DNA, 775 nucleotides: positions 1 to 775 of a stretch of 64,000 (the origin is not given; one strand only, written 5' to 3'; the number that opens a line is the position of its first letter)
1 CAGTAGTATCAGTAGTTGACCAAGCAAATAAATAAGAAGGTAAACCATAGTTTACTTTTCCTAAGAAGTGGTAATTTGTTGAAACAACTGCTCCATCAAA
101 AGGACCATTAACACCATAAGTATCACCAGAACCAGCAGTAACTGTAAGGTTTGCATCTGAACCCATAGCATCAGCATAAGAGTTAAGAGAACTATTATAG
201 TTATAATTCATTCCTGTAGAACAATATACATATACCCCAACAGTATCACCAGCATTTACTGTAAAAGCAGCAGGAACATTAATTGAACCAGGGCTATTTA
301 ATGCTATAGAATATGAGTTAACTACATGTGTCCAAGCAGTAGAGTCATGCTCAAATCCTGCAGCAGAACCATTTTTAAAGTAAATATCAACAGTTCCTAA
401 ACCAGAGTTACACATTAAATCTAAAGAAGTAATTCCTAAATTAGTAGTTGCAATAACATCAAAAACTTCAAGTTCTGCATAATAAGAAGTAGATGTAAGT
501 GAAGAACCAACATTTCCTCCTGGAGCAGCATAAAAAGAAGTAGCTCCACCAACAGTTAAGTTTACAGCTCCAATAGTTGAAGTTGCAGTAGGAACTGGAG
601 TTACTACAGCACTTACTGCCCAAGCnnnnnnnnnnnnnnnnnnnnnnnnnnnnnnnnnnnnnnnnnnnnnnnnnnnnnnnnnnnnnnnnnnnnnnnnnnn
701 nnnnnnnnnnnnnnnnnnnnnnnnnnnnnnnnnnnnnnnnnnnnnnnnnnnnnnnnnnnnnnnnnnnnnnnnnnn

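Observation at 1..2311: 770-codon adhesin-like ORF at the left edge that the ORF track does not list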

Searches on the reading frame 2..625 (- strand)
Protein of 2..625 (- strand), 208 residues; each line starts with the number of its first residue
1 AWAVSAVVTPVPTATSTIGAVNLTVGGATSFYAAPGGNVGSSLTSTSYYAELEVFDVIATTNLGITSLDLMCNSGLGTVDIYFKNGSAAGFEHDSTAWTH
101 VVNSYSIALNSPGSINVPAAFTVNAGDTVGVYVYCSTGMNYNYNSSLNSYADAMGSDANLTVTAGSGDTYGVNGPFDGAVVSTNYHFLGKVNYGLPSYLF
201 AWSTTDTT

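Call 39: find_homologous_proteins(query=window:2-625:-, max_evalue=0.01)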
Query seq(208 aa): 436 candidates shared short words with the query, none scored E <= 0.01.

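Call 46: predict_structure(alignment_id=A1)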
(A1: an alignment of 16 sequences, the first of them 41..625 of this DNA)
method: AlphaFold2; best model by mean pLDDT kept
length: 195 residues; sequences in the alignment: 16
mean_pLDDT: 73.3   pTM: 0.71
mean pLDDT of the five models: 73.3, 72.7, 70.7, 70.3, 68.0
residues with pLDDT >= 90: 42; 70-90: 86; 50-70: 25; < 50: 42
segments of 3 or more residues with pLDDT < 50: 1-3, 8-45
pLDDT, mean of each block of 10 residues (from residue 1): 48 43 40 34 51 89 89 86 94 90 85 86 94 84 72 83 80 69 70 84
secondary structure, 60 per line:
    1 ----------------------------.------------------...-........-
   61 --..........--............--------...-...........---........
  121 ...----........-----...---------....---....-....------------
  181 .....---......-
elements in order: E48-50 E52-59 E63-72 E75-86 E99-109 E113-123 E128-135 E141-143 E153-156 E160-163 E165-168 E181-185 E189-194

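Call 70: search_protein_representatives(alignment_id=A1)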
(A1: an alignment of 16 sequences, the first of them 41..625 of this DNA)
Query: 16 sequences, 197 profile positions. Proteins with E-value up to 0.001 (for the whole library): 3451; up to 1e-10: 1617; up to 1e-30: 116. The best 150 are listed.
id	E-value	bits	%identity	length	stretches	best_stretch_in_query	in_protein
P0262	8.9e-78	276.6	-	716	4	37-196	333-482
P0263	5.8e-72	257.6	-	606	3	20-196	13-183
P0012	1.0e-70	253.6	-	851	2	1-196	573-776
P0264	9.2e-65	234.1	-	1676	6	40-195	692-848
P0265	1.4e-61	223.7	-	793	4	47-170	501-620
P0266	1.8e-56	207.0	-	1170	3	23-196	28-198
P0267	4.4e-56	205.8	-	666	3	13-195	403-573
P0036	6.5e-56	205.2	-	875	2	6-196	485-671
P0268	4.1e-54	199.4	-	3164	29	1-36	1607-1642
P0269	7.0e-54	198.6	-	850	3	8-196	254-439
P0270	3.6e-53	196.3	-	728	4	27-196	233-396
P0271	1.9e-52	193.9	-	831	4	40-196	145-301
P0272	5.1e-51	189.2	-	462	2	29-195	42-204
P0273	4.5e-50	186.2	-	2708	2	1-196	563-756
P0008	5.9e-50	185.8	-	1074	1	2-197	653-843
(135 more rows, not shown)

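Call 73: search_protein_families(library=pfam, proteins=[P0273], max_evalue=0.01)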
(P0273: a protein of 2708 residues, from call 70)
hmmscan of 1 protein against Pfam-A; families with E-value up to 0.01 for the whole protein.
P0273 (2708 aa): 4 families
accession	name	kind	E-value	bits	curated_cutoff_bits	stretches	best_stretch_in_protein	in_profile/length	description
PF13573.12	SprB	-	1.3e-24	86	28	6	2270-2304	3-37/37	SprB repeat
PF18962.6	Por_Secre_tail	-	1.6e-13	51.2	27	1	2631-2706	1-74/75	Secretion system C-terminal sorting domain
PF00629.30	MAM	-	2.6e-13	50.5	26.4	1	1740-1882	19-152/158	MAM domain, meprin/A5/mu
PF20773.4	InhA-like_MAM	-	0.0001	22.3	26.9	0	1565-1641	57-143/191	Immune inhibitor A-like, MAM domain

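Call 74: search_protein_families(library=ncbifam, proteins=[P0273], max_evalue=0.01)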
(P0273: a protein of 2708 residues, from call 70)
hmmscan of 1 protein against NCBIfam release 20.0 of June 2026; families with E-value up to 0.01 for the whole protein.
P0273 (2708 aa): 2 families
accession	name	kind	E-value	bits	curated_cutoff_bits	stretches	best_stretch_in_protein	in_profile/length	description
TIGR04183.1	Por_Secre_tail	domain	6.7e-13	48.4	23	1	2631-2708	1-72/72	T9SS type A sorting domain-containing protein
TIGR01965.1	VCBS_repeat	domain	0.0044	17.1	15.5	0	2278-2336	23-78/99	VCBS domain-containing protein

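Call 75: list_cluster_members(proteins=[P0273])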
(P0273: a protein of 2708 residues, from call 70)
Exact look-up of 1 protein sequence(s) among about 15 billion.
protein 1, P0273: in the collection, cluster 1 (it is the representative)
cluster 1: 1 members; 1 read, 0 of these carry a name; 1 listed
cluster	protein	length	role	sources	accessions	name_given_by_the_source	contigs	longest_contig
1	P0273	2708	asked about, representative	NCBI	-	-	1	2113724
